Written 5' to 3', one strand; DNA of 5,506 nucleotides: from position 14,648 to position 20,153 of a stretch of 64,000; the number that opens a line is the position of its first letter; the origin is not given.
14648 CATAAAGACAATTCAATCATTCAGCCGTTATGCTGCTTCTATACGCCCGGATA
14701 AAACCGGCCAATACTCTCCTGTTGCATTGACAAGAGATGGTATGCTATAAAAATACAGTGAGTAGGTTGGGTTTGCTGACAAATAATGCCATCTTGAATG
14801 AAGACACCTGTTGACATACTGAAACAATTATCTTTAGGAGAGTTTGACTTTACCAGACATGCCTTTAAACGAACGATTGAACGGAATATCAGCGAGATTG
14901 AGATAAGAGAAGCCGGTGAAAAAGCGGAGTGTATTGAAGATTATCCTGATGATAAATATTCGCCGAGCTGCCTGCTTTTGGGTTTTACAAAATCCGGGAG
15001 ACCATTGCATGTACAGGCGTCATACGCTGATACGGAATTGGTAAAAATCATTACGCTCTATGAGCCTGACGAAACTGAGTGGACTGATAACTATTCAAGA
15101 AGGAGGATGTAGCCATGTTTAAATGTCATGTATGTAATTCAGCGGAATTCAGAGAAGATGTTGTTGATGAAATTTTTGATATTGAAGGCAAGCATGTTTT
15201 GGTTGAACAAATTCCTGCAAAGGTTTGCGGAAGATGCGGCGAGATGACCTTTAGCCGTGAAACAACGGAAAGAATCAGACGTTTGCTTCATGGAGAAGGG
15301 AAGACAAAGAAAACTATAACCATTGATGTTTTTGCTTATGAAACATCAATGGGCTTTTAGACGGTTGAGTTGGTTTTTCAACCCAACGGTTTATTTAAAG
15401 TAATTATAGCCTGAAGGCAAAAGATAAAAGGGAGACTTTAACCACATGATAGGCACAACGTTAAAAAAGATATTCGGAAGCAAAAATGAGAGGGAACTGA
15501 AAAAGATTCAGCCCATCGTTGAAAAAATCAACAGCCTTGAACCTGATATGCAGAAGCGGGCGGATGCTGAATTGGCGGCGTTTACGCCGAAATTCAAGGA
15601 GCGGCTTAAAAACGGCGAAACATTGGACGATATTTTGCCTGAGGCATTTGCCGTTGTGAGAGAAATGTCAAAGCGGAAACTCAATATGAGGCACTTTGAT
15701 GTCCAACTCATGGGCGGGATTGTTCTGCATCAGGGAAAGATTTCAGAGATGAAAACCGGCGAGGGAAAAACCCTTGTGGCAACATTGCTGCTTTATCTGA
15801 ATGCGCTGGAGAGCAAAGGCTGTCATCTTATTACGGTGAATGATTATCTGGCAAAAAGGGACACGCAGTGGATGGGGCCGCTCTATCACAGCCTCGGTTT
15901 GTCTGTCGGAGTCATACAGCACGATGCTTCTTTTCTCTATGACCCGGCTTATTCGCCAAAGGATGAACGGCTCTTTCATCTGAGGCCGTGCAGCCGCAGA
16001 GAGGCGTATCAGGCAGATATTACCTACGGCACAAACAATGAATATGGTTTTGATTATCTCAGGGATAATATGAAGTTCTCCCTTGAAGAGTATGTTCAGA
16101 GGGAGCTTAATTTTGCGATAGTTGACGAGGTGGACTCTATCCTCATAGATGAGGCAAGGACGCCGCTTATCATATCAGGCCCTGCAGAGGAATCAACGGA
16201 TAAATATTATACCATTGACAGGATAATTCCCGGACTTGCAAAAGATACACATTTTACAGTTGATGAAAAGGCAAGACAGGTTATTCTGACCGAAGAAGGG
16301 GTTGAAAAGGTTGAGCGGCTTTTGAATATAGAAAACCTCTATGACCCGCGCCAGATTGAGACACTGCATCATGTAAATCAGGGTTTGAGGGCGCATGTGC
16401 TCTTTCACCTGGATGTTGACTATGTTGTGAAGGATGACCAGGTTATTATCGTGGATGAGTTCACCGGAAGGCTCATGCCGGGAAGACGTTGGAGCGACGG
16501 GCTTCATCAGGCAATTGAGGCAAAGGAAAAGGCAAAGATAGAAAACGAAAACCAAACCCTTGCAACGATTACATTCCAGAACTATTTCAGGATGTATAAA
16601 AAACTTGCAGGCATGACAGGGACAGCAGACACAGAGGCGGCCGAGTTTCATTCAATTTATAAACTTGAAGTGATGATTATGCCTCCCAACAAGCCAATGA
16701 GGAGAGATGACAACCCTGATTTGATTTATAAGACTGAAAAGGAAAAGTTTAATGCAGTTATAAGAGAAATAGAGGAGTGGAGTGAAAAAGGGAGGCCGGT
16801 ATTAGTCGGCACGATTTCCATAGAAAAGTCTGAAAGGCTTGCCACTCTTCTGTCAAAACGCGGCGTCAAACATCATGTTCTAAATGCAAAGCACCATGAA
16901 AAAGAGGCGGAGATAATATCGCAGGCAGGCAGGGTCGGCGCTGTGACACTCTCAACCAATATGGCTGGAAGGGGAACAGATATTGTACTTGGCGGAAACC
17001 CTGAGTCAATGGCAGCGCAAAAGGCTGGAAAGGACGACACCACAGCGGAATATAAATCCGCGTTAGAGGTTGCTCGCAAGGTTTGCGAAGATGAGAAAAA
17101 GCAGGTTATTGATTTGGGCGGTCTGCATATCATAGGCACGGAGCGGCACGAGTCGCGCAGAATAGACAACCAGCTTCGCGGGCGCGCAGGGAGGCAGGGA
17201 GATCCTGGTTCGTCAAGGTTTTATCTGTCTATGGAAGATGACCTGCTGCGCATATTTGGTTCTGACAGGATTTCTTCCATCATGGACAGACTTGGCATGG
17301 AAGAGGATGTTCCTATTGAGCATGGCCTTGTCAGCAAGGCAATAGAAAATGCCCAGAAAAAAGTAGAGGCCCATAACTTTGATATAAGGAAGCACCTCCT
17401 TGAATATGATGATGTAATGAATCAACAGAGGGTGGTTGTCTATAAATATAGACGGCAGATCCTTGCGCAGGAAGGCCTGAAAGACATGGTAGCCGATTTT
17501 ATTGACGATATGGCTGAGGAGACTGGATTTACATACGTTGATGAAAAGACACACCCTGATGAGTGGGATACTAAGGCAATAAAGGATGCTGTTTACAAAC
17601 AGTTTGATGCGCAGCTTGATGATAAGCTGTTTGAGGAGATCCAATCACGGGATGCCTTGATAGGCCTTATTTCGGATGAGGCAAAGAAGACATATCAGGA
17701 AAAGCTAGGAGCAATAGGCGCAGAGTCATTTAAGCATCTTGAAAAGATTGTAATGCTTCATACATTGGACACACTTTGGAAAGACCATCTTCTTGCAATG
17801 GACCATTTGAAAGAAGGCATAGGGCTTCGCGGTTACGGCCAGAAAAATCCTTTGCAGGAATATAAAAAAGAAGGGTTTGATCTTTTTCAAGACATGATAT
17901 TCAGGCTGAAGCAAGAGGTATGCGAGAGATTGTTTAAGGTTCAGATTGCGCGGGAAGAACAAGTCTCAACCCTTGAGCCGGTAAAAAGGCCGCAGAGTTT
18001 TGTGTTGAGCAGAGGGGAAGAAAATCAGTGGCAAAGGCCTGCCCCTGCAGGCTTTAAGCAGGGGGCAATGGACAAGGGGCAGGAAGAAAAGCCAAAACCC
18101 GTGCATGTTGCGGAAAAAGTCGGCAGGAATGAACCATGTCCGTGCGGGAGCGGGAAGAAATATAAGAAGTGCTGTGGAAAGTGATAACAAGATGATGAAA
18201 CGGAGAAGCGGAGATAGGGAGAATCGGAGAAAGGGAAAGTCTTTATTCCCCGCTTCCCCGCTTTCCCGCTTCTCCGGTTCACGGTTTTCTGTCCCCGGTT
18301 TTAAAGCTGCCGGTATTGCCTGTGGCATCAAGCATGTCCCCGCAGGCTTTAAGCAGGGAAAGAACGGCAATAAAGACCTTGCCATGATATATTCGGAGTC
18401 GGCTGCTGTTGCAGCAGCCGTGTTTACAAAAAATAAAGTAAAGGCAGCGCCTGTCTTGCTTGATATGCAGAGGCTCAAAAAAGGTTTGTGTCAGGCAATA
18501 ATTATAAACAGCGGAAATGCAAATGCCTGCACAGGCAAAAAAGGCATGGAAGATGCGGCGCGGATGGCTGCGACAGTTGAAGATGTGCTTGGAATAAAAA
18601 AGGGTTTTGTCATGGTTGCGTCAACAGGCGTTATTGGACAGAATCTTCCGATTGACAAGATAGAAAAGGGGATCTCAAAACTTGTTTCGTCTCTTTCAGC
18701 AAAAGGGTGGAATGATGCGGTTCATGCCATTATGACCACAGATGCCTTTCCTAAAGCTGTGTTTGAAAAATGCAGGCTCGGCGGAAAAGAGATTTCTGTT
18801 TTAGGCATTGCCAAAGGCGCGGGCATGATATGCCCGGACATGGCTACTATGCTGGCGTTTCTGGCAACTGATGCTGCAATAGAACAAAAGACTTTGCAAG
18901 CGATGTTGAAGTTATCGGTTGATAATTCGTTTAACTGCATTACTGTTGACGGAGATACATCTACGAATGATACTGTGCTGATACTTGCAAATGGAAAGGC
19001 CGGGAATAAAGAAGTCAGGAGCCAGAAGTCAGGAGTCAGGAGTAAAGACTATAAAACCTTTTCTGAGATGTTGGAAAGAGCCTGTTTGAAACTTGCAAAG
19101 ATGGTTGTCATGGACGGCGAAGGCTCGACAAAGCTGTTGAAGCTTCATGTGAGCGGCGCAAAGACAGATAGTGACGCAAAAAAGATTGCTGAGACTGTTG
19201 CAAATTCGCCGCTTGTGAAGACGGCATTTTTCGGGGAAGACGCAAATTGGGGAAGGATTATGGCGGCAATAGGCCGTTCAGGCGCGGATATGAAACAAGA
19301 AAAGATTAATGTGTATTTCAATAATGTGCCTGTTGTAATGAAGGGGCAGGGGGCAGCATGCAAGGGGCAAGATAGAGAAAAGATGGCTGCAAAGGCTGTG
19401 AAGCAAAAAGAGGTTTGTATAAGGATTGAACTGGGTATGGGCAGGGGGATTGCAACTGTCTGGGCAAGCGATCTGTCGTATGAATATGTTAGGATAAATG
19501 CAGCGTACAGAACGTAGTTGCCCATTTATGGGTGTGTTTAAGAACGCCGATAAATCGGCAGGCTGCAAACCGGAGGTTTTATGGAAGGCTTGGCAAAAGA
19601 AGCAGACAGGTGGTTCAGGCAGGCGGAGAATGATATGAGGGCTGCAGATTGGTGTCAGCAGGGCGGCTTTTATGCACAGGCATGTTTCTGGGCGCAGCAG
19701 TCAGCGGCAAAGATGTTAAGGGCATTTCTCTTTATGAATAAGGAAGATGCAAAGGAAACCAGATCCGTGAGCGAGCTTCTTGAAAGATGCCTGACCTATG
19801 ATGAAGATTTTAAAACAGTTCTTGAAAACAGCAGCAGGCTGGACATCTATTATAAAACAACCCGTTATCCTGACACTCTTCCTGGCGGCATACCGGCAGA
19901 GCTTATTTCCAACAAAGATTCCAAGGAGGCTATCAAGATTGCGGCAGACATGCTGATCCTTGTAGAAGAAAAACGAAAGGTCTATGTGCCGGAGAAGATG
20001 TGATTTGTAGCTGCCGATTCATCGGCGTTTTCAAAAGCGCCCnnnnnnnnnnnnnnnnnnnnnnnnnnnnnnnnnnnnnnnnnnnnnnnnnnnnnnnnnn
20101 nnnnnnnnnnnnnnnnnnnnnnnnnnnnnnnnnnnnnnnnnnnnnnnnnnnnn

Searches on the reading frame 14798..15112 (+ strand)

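Call 8: search_protein_families(library=pfam, proteins=[window:14798-15112:+])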
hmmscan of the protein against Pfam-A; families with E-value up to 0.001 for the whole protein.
window:14798-15112:+ (104 aa): 1 family
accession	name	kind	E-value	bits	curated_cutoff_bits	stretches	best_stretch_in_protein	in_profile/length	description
PF14076.12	DUF4258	-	4.4e-22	78.6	25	1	18-89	1-71/71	Domain of unknown function (DUF4258)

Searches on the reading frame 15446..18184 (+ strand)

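Call 7: search_protein_families(library=pfam, proteins=[window:15446-18184:+])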
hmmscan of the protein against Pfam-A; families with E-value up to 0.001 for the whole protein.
window:15446-18184:+ (912 aa): 5 families
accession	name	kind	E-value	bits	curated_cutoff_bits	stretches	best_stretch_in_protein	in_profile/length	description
PF07517.20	SecA_DEAD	-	1.1e-129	432.2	24.6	1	6-401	1-289/290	SecA DEAD-like domain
PF21090.3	P-loop_SecA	-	1.5e-96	322.3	27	1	417-621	1-205/205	SecA P-loop domain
PF07516.18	SecA_SW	-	7.2e-70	235.6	26.7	1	623-833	1-200/200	SecA Wing and Scaffold domain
PF01043.26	SecA_PP_bind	-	3.9e-46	156.6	23.5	1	250-358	2-110/110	SecA preprotein cross-linking domain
PF02810.21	SEC-C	-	1.4e-09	38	20.4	1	894-912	1-19/19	SEC-C motif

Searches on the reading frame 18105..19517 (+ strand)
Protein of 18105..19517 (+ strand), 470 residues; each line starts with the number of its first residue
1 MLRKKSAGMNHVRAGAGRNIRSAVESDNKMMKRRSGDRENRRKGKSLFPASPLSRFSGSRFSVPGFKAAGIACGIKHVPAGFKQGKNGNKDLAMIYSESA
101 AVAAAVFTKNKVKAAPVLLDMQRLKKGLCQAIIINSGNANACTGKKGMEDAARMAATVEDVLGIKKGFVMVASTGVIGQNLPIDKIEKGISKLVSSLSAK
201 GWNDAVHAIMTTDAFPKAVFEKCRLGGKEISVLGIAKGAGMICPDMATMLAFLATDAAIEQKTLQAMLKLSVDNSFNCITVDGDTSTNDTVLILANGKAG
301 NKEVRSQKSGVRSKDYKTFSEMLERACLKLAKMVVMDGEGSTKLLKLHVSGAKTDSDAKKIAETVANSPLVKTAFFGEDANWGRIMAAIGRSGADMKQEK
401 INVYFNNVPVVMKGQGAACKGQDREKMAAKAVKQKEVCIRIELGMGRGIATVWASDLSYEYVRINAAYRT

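Call 7: search_protein_families(library=pfam, proteins=[window:18105-19517:+])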
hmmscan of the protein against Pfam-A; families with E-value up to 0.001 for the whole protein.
window:18105-19517:+ (470 aa): 1 family
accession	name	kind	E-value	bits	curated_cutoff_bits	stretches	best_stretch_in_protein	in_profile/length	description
PF01960.23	ArgJ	-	8.4e-151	502.4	32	1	76-470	3-377/377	ArgJ family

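Call 9: find_related_loci(query=window:18330-19517:+, collection=genome_contigs, flank=10000)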
Query window:18330-19517:+ (395 aa) in genome_contigs; peptide patterns used: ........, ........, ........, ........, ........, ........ (x = any residue, [..] = any of these).
599 stretches matched a pattern (row limit reached: there are more); 587 encode a relative of the query (tblastn E <= 1e-3); the best 80 are kept; 80 distinct loci.
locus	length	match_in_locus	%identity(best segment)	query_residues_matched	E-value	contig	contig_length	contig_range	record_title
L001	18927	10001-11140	80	11-395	0e+0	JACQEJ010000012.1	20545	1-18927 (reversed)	MAG: Deltaproteobacteria bacterium isolate NC_groundwater_1018_Pr1_S-0.65um_46_20 Montesol18_Sp65_coassembly_scaffold_87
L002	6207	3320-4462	65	11-395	1e-167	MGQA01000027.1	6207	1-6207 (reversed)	MAG: Deltaproteobacteria bacterium GWF2_42_12 gwf2_scaffold_16092, whole genome shotgun sequence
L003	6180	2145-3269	55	11-395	6e-133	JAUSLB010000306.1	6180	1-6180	MAG: Deltaproteobacteria bacterium isolate E14_metabat.bin.95 E14_k141_445605, whole genome shotgun sequence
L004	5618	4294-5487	50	2-395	5e-130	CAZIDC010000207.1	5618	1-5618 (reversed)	MAG TPA_asm: uncultured Syntrophaceae bacterium isolate SRP080215_co1_117 genome assembly, contig: NODE_25777_length_561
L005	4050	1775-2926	53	3-395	4e-131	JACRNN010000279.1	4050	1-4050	MAG: Deltaproteobacteria bacterium isolate NC_groundwater_1936_Pr3_S-0.2um_57_11 scaffold_855774, whole genome shotgun s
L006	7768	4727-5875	52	3-395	5e-128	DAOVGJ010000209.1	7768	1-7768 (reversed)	MAG TPA_asm: Pseudomonadota bacterium isolate CSMAG_1132 CSMAG_1132_k141_5524688_length_7768_cov_6.9827, whole genome sh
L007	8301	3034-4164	53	11-395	3e-127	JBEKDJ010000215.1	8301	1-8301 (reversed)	MAG: Thermodesulfobacteriota bacterium isolate SPRUCE 180 SPRUCE_180_215, whole genome shotgun sequence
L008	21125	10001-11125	56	11-395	5e-126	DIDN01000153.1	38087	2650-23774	MAG TPA_asm: Deltaproteobacteria bacterium UBA5799 UBA5799_contig_362, whole genome shotgun sequence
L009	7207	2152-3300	50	3-395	4e-126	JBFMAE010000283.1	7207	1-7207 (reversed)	MAG: Thermodesulfobacteriota bacterium isolate MAG130 MAG130_283, whole genome shotgun sequence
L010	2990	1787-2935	51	3-395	2e-130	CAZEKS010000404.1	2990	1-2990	MAG TPA_asm: uncultured Syntrophaceae bacterium isolate binchicken_co189_49 genome assembly, contig: NODE_53078_length_2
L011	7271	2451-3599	50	3-395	1e-124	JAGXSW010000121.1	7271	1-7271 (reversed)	MAG: Syntrophaceae bacterium isolate CROMO_BS_212_2_0 c_000000429698, whole genome shotgun sequence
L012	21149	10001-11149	50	3-395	7e-124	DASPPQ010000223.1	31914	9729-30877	MAG TPA_asm: Thermodesulfobacteriota bacterium isolate SMAG_U12177 k141_1431704, whole genome shotgun sequence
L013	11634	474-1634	52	6-395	4e-123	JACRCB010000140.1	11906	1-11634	MAG: Deltaproteobacteria bacterium isolate NC_groundwater_1635_Pr3_B-0.1um_53_9 SR-2_scaffold_141_2823034, whole genome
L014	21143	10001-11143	54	3-395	5e-123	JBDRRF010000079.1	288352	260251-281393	MAG: Pseudomonadota bacterium isolate MEGAHIT-group-2.86 k141_104636, whole genome shotgun sequence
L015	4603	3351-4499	51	3-395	3e-124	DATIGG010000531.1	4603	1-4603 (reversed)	MAG TPA_asm: Thermodesulfobacteriota bacterium isolate SMAG_U16415 k141_2392546, whole genome shotgun sequence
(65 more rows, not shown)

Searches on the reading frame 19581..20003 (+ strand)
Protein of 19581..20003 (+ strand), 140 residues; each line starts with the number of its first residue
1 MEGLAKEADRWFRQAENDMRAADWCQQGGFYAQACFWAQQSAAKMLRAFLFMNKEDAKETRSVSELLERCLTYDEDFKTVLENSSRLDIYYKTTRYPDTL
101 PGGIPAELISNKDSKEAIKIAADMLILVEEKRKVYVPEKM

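Call 7: search_protein_families(library=pfam, proteins=[window:19581-20003:+])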
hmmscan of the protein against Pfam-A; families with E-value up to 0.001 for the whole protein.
window:19581-20003:+ (140 aa): 1 family
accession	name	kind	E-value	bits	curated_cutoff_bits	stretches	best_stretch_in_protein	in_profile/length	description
PF05168.19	HEPN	-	5.3e-23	81.9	22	1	9-130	2-116/117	HEPN domain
